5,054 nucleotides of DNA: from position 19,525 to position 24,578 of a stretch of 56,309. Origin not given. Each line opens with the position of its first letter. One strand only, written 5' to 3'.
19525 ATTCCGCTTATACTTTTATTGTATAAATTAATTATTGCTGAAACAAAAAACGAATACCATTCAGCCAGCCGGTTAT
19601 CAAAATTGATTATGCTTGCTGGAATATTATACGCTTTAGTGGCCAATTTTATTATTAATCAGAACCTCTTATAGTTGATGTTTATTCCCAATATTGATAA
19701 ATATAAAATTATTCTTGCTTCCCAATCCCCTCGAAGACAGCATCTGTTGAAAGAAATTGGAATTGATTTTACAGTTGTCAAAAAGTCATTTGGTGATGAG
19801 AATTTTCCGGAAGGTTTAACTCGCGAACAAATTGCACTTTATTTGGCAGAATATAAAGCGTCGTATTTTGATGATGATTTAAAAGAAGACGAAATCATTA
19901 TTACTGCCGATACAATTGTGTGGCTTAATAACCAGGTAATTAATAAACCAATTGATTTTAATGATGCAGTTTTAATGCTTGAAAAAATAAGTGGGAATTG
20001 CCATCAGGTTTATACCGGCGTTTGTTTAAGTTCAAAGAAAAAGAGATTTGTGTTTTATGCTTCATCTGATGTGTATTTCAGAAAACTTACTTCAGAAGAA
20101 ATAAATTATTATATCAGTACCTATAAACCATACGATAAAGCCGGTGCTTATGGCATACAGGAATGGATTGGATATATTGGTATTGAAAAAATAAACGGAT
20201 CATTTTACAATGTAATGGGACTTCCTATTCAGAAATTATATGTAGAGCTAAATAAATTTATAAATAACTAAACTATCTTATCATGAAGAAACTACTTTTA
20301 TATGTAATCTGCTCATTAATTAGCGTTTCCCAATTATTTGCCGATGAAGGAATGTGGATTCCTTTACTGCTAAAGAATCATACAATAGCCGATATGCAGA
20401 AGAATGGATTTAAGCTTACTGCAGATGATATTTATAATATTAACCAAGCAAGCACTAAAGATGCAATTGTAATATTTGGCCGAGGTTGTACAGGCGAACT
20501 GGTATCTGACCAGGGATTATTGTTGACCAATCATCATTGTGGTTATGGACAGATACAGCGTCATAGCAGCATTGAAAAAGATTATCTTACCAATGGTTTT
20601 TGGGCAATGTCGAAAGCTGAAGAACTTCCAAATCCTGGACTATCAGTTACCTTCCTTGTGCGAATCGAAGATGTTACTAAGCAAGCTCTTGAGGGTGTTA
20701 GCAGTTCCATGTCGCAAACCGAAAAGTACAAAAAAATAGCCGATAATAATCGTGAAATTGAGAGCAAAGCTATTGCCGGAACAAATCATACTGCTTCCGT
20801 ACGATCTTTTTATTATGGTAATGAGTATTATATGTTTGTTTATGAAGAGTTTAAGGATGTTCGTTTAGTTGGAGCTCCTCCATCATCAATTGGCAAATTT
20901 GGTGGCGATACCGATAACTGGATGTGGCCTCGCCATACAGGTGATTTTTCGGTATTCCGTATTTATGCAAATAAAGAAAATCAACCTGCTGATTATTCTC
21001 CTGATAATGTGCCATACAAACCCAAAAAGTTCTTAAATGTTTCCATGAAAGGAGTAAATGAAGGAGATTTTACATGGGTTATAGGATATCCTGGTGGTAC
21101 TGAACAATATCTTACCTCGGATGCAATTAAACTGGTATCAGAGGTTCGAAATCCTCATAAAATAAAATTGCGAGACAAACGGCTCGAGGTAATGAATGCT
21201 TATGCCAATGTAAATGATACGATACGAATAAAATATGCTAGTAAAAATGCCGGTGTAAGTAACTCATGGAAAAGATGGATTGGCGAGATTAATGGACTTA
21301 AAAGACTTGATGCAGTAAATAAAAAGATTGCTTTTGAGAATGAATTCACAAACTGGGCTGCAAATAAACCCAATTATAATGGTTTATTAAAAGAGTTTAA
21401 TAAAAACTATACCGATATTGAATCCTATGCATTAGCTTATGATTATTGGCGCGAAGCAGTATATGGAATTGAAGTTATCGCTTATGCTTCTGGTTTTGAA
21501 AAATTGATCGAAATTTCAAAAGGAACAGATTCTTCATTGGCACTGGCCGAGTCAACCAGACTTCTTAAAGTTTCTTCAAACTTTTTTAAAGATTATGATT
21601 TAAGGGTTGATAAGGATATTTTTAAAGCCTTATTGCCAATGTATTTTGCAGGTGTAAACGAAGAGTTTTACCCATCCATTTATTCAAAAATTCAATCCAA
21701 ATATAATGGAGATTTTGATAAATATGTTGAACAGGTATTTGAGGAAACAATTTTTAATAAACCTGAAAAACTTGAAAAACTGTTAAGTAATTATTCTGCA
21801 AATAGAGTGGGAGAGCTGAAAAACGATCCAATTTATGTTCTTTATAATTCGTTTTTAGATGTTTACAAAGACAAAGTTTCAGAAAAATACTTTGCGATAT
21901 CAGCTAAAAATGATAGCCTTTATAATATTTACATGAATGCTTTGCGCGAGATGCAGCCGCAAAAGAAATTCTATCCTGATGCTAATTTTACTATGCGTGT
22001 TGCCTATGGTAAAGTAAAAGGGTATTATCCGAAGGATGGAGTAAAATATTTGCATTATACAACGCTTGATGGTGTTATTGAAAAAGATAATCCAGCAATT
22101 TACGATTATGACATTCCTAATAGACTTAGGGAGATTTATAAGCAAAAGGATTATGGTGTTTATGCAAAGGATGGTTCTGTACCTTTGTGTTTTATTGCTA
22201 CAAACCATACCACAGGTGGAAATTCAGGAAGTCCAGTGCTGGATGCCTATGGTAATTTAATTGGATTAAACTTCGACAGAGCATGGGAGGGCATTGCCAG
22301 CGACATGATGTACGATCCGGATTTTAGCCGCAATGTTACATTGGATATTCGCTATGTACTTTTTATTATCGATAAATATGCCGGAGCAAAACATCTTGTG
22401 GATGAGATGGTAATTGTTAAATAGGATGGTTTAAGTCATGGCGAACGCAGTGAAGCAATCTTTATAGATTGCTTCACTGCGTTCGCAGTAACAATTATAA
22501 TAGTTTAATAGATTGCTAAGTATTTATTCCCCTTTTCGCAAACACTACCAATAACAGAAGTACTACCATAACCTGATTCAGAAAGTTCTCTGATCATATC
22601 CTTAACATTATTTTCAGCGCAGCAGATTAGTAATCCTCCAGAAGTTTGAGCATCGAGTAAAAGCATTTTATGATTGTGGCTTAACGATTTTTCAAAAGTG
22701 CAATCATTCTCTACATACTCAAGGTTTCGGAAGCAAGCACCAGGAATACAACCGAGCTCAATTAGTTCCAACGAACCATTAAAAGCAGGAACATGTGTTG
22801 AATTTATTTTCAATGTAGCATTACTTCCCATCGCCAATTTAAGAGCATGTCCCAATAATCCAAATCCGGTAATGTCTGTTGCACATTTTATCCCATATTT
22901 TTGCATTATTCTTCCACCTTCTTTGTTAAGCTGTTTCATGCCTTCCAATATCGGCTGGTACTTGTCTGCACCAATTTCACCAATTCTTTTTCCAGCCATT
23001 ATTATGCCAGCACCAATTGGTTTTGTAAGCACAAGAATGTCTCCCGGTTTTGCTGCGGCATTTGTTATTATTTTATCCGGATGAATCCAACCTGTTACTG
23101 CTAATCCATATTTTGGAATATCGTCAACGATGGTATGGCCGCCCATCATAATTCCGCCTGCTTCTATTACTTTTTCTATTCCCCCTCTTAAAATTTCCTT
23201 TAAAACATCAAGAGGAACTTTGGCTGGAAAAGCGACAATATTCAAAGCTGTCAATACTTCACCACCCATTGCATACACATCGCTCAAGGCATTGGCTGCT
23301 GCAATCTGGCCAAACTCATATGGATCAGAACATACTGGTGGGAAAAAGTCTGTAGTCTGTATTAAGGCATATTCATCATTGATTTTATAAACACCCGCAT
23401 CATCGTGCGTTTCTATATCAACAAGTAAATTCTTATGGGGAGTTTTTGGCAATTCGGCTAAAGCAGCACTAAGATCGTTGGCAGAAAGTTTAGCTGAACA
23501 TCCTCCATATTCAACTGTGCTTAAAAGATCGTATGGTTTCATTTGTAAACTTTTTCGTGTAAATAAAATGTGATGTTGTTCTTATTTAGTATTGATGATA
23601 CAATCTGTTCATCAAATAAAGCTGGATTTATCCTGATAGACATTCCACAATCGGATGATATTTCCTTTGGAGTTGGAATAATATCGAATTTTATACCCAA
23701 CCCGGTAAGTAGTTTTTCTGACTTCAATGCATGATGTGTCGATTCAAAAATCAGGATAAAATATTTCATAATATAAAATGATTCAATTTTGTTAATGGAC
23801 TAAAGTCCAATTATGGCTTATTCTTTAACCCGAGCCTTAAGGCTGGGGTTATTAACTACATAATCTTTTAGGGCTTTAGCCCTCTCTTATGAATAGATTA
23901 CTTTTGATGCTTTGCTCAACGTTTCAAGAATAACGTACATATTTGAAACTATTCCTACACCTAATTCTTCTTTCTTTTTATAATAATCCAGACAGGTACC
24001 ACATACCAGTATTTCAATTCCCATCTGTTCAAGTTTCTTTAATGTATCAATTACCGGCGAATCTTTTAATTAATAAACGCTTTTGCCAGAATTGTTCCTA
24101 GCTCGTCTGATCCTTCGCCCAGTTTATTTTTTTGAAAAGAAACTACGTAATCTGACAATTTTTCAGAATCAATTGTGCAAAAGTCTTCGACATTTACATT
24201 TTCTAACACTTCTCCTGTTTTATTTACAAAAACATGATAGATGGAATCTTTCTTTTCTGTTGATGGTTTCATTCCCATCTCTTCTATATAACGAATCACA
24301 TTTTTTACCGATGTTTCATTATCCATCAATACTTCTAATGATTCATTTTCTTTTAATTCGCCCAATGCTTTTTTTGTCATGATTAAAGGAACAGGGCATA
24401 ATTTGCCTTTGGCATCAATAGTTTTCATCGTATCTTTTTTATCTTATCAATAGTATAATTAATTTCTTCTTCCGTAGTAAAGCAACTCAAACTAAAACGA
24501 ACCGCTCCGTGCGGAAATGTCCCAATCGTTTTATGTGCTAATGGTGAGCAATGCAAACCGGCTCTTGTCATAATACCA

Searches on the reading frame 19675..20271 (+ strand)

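Call 9: search_protein_families(library=pfam, proteins=[window:19675-20271:+], max_evalue=0.1)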
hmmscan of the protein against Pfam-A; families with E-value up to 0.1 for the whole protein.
window:19675-20271:+ (198 aa): 1 family
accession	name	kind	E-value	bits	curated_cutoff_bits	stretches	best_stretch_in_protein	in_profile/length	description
PF02545.19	Maf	-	1.1e-58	198.4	27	1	11-195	1-187/187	Maf-like protein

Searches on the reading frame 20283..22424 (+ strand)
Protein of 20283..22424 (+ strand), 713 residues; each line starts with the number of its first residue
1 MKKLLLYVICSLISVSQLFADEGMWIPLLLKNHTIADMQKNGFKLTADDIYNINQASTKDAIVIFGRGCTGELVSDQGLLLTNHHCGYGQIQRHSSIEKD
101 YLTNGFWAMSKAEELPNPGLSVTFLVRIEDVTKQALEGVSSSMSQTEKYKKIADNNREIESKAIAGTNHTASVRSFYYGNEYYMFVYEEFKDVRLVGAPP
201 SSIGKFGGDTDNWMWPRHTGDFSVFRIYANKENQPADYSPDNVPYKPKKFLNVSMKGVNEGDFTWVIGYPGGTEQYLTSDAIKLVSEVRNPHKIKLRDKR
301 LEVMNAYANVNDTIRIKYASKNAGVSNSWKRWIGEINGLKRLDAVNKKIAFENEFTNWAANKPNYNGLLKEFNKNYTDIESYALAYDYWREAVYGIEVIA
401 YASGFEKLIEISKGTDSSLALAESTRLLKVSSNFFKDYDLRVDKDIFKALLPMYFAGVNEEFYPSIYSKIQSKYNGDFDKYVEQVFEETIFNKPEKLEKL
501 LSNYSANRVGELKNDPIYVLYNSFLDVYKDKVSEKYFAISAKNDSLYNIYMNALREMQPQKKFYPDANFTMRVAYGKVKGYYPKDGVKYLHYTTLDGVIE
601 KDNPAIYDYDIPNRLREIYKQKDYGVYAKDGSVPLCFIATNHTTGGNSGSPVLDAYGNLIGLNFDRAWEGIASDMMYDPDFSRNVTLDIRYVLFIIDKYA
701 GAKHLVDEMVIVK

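Call 9: search_protein_families(library=pfam, proteins=[window:20283-22424:+], max_evalue=0.1)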
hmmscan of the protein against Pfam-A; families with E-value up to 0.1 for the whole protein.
window:20283-22424:+ (713 aa): 3 families
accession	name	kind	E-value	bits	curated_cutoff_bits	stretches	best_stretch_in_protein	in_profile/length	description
PF10459.15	Peptidase_S46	-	1.9e-234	780.9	22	1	20-710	1-697/698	Peptidase S46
PF13365.12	Trypsin_2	-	5.6e-08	34.1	27.6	1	639-662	121-144/144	Trypsin-like peptidase domain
PF00089.32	Trypsin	-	0.0013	19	20.6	0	67-91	25-50/220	Trypsin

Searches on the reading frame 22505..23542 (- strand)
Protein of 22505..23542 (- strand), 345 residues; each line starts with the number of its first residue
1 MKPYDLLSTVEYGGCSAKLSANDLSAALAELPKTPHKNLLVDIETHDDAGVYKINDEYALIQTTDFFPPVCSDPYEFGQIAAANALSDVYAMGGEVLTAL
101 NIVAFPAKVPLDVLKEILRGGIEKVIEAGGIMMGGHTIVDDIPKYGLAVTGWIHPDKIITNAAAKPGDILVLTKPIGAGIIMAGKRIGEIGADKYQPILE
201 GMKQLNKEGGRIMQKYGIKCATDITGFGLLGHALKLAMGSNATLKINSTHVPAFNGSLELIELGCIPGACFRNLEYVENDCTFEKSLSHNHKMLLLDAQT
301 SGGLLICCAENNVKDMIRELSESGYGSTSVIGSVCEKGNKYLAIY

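Call 9: search_protein_families(library=pfam, proteins=[window:22505-23542:-], max_evalue=0.1)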
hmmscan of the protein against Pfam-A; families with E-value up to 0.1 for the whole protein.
window:22505-23542:- (345 aa): 2 families
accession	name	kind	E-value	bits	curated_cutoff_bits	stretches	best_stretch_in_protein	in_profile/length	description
PF00586.29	AIRS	-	1.5e-24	87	24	1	47-152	2-111/112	AIR synthase related protein, N-terminal domain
PF02769.27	AIRS_C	-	1.3e-14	55.1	23.1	1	165-341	1-152/156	AIR synthase related protein, C-terminal domain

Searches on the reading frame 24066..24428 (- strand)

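Call 9: search_protein_families(library=pfam, proteins=[window:24066-24428:-], max_evalue=0.1)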
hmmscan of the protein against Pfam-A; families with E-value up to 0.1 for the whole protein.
window:24066-24428:- (120 aa): 3 families
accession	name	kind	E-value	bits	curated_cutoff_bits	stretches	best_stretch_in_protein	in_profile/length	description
PF01206.22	TusA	-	2.7e-20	72.4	28.6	1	2-70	1-70/70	Sulfurtransferase TusA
PF01430.24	HSP33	-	0.017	15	21.4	1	34-111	183-257/273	Hsp33 protein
PF10077.14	DUF2314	-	0.087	13.4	22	0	47-104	51-107/134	Uncharacterized protein conserved in bacteria (DUF2314)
